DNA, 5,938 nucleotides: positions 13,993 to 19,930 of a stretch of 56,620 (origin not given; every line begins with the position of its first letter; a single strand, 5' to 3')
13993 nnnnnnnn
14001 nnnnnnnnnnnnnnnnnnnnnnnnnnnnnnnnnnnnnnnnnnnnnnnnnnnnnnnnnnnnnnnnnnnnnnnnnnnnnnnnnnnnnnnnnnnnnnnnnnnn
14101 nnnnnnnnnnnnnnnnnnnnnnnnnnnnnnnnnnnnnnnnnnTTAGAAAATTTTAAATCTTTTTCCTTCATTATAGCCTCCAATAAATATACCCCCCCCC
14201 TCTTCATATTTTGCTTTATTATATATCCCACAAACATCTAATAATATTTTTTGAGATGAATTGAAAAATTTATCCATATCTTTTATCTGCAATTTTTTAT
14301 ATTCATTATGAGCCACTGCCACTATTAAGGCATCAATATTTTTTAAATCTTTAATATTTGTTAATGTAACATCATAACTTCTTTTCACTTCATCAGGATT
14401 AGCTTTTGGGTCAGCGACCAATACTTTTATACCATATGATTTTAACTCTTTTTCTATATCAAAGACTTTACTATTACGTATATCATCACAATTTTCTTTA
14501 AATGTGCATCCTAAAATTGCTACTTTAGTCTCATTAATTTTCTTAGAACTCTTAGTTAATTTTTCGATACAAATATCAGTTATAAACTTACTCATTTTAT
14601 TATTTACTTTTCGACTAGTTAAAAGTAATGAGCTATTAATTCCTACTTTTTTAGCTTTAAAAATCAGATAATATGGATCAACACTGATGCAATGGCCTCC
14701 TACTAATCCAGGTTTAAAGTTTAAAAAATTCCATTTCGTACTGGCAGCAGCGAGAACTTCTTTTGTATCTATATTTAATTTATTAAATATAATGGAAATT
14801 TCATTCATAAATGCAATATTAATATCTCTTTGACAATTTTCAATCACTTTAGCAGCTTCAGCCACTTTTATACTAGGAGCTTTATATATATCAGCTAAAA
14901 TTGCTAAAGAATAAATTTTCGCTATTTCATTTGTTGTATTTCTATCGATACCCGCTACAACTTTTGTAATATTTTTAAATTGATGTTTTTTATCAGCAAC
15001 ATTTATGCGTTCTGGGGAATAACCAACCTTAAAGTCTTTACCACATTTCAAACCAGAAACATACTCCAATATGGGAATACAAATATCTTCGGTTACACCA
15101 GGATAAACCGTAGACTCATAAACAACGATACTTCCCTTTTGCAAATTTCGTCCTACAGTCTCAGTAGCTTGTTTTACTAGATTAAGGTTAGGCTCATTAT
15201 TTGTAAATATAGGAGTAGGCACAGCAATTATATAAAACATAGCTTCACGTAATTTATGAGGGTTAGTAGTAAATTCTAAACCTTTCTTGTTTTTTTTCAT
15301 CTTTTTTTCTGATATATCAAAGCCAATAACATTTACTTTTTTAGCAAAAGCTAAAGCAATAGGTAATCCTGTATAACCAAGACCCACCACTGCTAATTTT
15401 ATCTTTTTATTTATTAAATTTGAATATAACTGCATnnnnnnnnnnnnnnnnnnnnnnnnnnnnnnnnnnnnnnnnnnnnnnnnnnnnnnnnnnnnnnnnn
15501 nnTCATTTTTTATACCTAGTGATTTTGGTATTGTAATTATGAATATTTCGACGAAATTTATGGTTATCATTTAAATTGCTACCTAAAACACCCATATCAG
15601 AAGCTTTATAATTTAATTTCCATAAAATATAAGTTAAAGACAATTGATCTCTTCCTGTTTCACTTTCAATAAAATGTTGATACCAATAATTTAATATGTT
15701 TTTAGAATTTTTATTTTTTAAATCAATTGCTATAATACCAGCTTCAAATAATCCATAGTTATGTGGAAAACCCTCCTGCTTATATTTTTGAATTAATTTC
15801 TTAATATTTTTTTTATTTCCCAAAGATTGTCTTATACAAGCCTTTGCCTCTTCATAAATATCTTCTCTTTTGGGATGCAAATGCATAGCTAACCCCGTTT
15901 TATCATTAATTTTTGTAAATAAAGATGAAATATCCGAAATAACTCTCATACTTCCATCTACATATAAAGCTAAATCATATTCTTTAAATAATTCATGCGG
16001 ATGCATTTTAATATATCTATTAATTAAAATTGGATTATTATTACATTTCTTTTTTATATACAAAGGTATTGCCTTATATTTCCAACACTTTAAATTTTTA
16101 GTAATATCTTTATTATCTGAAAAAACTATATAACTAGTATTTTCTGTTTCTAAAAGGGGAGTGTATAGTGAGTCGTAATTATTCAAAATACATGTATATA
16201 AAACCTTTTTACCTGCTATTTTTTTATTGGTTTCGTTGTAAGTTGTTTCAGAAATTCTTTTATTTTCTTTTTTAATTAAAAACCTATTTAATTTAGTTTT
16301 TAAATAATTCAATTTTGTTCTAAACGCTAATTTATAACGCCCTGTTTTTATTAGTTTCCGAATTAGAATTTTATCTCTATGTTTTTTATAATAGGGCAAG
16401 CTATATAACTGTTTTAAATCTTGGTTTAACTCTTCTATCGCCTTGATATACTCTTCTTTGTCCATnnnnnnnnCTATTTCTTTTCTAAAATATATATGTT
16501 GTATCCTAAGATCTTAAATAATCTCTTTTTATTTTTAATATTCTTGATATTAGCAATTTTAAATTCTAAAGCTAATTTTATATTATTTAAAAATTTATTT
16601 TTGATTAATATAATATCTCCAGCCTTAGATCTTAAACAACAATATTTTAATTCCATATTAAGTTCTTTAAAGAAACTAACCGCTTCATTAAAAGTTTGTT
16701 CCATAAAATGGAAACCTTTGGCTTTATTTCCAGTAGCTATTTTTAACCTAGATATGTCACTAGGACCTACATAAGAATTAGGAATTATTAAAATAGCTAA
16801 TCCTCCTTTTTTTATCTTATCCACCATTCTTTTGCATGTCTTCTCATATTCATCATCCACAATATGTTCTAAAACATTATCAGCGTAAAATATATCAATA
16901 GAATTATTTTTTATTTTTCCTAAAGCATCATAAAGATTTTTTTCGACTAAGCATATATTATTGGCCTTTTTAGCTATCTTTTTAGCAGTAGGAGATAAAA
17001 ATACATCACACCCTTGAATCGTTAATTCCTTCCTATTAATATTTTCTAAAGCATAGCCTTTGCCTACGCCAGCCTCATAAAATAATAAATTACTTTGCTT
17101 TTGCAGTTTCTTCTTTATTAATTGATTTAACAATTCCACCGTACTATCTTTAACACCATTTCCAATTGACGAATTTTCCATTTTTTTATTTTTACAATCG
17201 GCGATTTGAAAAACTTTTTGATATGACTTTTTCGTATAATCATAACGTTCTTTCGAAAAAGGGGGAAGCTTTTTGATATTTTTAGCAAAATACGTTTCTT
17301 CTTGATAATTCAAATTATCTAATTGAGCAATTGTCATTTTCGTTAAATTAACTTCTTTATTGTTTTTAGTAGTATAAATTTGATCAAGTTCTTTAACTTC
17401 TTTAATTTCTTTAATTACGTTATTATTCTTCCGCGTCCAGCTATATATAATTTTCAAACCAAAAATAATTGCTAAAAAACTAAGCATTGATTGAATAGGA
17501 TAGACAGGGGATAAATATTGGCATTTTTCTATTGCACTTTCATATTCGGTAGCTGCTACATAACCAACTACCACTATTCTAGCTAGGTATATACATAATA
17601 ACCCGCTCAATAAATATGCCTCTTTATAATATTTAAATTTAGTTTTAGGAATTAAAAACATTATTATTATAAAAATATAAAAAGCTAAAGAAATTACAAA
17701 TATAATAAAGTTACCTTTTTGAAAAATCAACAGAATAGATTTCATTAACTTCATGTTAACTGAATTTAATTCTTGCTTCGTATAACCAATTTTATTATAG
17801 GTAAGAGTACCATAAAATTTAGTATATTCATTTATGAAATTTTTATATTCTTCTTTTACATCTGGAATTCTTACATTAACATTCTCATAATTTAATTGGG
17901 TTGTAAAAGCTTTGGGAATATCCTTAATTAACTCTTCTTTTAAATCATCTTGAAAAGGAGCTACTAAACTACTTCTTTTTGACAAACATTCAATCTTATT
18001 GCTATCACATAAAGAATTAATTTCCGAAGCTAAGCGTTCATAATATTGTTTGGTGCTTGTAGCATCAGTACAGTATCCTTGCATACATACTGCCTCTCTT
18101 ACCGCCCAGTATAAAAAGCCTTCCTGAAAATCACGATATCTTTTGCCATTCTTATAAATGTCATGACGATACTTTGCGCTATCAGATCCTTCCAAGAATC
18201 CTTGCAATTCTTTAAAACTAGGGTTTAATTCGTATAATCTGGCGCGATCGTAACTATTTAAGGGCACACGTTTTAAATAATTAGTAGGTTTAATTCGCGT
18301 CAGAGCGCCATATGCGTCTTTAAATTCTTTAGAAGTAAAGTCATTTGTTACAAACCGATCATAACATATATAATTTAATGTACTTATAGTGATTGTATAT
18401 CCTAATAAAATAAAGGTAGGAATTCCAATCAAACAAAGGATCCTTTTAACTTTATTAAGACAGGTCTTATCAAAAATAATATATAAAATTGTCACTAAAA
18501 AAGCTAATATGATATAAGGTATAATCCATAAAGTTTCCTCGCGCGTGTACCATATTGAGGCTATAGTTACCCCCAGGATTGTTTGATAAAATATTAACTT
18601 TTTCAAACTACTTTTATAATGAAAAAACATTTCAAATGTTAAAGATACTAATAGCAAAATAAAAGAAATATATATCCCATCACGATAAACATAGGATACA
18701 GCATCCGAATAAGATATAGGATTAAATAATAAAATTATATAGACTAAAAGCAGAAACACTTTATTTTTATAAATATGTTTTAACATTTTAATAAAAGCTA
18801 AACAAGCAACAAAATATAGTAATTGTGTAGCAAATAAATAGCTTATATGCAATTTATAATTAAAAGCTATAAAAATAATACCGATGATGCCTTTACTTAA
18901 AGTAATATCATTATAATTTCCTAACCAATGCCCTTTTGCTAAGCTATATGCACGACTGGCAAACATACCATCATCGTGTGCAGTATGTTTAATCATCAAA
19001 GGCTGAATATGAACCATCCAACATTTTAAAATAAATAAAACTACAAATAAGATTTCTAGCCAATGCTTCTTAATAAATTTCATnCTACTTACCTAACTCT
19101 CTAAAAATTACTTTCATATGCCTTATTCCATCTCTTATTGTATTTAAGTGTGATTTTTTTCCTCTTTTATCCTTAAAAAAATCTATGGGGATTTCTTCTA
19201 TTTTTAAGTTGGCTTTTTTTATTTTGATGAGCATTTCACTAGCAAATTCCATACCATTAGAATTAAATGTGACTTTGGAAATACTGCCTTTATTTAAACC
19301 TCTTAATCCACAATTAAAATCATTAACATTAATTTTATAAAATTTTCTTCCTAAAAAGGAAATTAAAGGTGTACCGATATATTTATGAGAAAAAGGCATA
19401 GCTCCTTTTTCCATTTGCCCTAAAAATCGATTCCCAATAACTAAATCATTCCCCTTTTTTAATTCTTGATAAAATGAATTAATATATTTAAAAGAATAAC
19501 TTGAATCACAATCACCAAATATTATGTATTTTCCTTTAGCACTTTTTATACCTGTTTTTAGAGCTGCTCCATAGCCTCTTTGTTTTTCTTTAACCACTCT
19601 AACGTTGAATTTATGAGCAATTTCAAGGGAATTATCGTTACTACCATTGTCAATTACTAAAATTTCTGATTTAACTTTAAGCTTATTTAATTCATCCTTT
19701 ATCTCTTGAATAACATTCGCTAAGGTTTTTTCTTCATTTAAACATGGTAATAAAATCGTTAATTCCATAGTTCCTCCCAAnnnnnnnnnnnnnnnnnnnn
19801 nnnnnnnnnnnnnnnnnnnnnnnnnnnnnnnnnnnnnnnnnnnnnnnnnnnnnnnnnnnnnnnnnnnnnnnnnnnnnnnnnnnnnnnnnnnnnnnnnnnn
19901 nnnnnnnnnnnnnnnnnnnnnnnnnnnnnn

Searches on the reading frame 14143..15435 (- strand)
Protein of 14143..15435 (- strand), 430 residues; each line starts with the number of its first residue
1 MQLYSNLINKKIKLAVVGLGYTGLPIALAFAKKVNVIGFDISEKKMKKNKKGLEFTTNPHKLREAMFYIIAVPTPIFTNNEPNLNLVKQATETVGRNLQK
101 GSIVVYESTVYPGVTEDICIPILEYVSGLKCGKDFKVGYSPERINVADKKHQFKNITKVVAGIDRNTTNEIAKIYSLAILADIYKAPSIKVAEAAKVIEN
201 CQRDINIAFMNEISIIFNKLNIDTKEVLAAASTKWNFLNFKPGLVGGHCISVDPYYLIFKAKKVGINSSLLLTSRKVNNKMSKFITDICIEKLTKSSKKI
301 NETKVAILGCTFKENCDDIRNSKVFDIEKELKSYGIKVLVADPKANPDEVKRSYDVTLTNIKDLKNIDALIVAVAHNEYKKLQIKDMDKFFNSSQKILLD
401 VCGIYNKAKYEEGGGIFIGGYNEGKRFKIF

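Call 6: search_protein_families(library=pfam, proteins=[window:14143-15435:-])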
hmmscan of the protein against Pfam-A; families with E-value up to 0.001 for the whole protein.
window:14143-15435:- (430 aa): 5 families
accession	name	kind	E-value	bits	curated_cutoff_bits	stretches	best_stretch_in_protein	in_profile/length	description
PF03721.20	UDPG_MGDP_dh_N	-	5.3e-28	98.3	27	2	47-171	56-183/187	UDP-glucose/GDP-mannose dehydrogenase family, NAD binding domain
PF03720.21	UDPG_MGDP_dh_C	-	1.2e-24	87.1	30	1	306-406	1-102/103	UDP-glucose/GDP-mannose dehydrogenase family, UDP binding domain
PF00984.24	UDPG_MGDP_dh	-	1.3e-24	86.5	25.4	1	191-279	2-93/94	UDP-glucose/GDP-mannose dehydrogenase family, central domain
PF03446.21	NAD_binding_2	-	5.5e-05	23.7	21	1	13-118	1-103/161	NAD binding domain of 6-phosphogluconate dehydrogenase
PF02826.25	2-Hacid_dh_C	-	0.00053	19.9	25.1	0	12-74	37-101/178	D-isomer specific 2-hydroxyacid dehydrogenase, NAD binding domain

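Call 21: search_protein_families(library=ncbifam, proteins=[window:14143-15435:-], max_evalue=0.00001)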
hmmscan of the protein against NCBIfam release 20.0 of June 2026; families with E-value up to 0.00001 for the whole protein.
window:14143-15435:- (430 aa): 6 families
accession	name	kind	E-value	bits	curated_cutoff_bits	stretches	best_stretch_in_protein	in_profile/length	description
NF011729.0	PRK15182.1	equivalog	1.5e-119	399.6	592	1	11-401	6-412/425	Vi polysaccharide biosynthesis UDP-N-acetylglucosamine C-6 dehydrogenase TviB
TIGR03026.1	NDP-sugDHase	subfamily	5.3e-107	358.1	189.8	2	49-391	60-402/413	nucleotide sugar dehydrogenase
NF040825.1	UDPMaNacDH_Arch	equivalog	1.3e-61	208.8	750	1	50-407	61-403/418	UDP-N-acetyl-D-mannosamine dehydrogenase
NF008286.0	PRK11064.1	equivalog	9.9e-59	199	459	1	62-390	73-410/420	UDP-N-acetyl-D-mannosamine dehydrogenase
NF041297.1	UDPGDh_AglM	equivalog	4.2e-37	128.1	670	1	47-388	57-403/429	UDP-glucose 6-dehydrogenase AglM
NF047673.2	TeichurnBiosyTuaD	equivalog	4.6e-28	98.5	700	1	49-414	61-423/439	UDP-glucose 6-dehydrogenase TuaD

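Call 25: list_cluster_members(proteins=[window:14143-15435:-, window:13200-14171:-, P0001, window:50380-52842:-, window:24174-24971:-, window:7440-8177:-, window:8956-9840:-, window:11531-12226:-, window:25068-26933:-, window:34437-36683:-])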
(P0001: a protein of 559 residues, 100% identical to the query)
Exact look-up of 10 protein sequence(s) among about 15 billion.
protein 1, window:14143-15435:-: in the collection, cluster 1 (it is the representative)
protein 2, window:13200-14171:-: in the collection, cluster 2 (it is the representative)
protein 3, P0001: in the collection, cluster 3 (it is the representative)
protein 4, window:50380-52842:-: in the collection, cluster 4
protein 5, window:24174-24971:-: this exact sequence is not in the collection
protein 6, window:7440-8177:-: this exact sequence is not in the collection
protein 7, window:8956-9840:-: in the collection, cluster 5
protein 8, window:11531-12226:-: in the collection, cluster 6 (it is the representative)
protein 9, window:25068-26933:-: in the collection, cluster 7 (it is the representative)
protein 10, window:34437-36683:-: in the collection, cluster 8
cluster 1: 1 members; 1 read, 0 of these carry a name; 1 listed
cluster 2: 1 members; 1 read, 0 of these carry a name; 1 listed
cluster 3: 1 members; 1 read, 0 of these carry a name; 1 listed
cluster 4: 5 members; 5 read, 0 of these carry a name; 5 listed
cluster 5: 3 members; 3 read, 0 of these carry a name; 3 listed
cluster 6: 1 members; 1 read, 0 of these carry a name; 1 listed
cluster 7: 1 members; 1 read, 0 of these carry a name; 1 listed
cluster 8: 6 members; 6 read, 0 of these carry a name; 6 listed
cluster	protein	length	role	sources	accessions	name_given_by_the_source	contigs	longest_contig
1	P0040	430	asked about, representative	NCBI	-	-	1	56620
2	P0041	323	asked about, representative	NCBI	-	-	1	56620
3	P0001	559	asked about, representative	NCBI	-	-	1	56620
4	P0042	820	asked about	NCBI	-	-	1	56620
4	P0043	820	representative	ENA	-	-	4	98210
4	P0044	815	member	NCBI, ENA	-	-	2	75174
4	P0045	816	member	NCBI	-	-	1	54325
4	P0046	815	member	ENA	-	-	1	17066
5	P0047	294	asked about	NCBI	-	-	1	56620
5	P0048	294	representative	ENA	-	-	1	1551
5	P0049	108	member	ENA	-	-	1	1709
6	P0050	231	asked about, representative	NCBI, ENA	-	-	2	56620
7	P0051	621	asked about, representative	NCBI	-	-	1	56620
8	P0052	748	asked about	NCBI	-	-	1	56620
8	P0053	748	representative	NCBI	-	-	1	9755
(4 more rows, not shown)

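Call 27: find_encoding_contigs(protein=P0049, flank=10000, max_places=10)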
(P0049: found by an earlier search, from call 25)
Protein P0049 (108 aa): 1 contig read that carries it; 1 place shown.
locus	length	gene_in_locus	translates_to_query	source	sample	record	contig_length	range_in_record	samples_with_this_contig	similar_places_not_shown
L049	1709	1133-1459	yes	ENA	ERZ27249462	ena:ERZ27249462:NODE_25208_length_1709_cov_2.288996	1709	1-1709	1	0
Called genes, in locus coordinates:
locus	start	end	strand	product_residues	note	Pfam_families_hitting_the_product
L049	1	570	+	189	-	?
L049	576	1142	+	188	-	-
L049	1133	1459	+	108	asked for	-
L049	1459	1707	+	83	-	?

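Call 28: find_encoding_contigs(protein=P0048, flank=10000, max_places=10)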
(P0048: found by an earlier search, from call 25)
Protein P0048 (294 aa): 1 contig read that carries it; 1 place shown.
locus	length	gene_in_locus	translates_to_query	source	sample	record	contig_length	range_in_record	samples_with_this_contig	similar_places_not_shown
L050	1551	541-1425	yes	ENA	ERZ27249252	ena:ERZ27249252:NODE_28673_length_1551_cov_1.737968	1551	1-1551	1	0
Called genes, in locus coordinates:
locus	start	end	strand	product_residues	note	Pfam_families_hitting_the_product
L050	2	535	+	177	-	?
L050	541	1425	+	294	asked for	-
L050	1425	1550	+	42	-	?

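Call 76: search_protein_families(library=ncbifam, proteins=[window:14143-15435:-], max_evalue=1e-50)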
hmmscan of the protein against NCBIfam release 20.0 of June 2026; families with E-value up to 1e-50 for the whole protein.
window:14143-15435:- (430 aa): 4 families
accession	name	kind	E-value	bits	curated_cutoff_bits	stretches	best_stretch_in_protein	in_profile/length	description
NF011729.0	PRK15182.1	equivalog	1.5e-119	399.6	592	1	11-401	6-412/425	Vi polysaccharide biosynthesis UDP-N-acetylglucosamine C-6 dehydrogenase TviB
TIGR03026.1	NDP-sugDHase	subfamily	5.3e-107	358.1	189.8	1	49-391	60-402/413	nucleotide sugar dehydrogenase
NF040825.1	UDPMaNacDH_Arch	equivalog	1.3e-61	208.8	750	1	50-407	61-403/418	UDP-N-acetyl-D-mannosamine dehydrogenase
NF008286.0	PRK11064.1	equivalog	9.9e-59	199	459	1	62-390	73-410/420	UDP-N-acetyl-D-mannosamine dehydrogenase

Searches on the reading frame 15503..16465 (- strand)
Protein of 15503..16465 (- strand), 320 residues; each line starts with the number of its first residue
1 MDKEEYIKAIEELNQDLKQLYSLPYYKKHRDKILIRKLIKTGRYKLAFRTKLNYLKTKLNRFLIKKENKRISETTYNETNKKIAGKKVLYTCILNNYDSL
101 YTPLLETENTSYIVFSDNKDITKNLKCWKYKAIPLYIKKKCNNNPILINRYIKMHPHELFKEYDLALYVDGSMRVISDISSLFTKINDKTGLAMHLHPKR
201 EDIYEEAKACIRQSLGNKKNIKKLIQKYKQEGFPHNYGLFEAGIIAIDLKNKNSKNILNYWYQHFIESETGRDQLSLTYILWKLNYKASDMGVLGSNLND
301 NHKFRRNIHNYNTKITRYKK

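Call 6: search_protein_families(library=pfam, proteins=[window:15503-16465:-])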
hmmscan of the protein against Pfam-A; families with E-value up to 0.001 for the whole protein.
window:15503-16465:- (320 aa): 1 family
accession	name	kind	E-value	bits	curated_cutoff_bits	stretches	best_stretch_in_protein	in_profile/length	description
PF04765.19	TOD1_MUCI70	-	1e-11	45.2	21.4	1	86-287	71-292/314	TOD1/MUCI70, glycosyltransferase-like domain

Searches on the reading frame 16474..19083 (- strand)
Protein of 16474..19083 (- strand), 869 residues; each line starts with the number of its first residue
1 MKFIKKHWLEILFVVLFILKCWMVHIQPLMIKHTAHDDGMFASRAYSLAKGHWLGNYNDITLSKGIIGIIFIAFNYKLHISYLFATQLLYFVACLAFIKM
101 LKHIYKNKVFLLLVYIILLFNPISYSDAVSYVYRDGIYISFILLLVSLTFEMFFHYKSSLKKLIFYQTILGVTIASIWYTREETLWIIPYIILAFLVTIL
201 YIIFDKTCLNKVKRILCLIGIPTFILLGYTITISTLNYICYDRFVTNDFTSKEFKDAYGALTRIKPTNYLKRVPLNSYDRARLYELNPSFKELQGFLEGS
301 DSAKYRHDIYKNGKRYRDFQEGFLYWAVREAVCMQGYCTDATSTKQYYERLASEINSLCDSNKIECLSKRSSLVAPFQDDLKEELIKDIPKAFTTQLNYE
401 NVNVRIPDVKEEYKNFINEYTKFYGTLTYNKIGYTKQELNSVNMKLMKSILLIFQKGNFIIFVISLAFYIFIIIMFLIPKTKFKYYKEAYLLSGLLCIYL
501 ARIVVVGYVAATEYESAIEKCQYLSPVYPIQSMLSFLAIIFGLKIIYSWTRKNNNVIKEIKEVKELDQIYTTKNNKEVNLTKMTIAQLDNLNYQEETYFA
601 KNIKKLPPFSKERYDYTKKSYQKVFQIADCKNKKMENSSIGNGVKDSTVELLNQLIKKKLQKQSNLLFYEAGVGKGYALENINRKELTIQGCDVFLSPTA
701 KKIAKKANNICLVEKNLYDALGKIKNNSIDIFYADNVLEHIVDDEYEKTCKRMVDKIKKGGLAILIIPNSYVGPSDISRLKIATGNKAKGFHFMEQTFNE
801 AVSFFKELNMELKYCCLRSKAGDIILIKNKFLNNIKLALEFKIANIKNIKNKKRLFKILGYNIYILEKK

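Call 6: search_protein_families(library=pfam, proteins=[window:16474-19083:-])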
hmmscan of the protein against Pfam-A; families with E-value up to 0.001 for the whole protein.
window:16474-19083:- (869 aa): 2 families
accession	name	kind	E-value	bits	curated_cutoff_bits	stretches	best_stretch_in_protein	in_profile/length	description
PF08241.18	Methyltransf_11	-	1.7e-05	25.8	21.2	1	670-764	2-94/95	Methyltransferase domain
PF13649.12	Methyltransf_25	-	0.00043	21.4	27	0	670-761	3-97/97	Methyltransferase domain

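Call 21: search_protein_families(library=ncbifam, proteins=[window:16474-19083:-], max_evalue=0.00001)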
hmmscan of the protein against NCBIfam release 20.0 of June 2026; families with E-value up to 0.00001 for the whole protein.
window:16474-19083:- (869 aa): 0 families

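Call 61: list_cluster_members(proteins=[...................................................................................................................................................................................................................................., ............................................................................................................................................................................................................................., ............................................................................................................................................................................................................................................, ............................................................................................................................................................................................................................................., window:9849-10367:-, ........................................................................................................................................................, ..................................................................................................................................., P0061, window:16474-19083:-, window:19782-20582:-])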
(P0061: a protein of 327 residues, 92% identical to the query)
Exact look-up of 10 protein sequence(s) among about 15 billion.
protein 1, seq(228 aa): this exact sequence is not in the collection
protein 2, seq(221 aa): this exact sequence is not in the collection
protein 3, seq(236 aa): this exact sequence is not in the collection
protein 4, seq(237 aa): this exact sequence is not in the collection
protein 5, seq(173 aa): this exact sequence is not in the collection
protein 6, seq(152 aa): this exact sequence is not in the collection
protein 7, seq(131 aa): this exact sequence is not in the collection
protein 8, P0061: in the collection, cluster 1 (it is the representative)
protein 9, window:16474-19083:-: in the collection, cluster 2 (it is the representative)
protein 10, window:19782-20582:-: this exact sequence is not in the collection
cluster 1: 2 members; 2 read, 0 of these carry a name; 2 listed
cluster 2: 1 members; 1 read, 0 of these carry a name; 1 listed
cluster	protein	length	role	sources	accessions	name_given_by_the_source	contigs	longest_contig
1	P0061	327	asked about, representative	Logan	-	-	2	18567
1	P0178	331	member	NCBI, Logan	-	-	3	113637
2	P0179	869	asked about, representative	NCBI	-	-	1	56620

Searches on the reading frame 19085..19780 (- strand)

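Call 8: search_protein_families(library=pfam, proteins=[window:19085-19780:-], max_evalue=0.00001)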
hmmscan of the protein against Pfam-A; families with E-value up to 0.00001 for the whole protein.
window:19085-19780:- (231 aa): 1 family
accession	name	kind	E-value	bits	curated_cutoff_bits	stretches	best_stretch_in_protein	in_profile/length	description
PF00535.33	Glycos_transf_2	-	6.1e-28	98.3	23.3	1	8-169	1-166/168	Glycosyl transferase family 2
